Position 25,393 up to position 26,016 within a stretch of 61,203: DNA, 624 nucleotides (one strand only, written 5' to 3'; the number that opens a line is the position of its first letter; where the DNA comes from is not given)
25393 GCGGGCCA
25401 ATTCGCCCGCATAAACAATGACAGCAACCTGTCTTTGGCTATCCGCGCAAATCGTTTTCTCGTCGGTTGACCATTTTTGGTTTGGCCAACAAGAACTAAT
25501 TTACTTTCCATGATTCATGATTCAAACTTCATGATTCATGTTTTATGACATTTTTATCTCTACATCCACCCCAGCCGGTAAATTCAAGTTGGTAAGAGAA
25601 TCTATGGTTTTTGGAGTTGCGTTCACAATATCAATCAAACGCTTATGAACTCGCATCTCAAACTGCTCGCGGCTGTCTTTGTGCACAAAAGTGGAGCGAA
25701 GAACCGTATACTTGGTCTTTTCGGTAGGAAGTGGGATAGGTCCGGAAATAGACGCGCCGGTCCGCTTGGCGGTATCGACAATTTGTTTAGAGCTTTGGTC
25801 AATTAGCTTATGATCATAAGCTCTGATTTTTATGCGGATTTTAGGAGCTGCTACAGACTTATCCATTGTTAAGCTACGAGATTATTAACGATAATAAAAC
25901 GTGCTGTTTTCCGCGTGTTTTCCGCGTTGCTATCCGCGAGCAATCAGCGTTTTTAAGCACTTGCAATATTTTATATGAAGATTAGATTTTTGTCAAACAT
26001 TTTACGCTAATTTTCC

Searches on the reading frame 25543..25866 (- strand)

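Call 71: search_protein_families(library=pfam, proteins=[window:25543-25866:-], max_evalue=0.001)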
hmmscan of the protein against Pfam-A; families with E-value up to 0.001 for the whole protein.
window:25543-25866:- (107 aa): 1 family
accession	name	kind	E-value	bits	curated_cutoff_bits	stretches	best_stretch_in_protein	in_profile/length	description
PF00338.27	Ribosomal_S10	-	9.9e-40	135.2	21.2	1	11-105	1-98/98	Ribosomal protein S10p/S20e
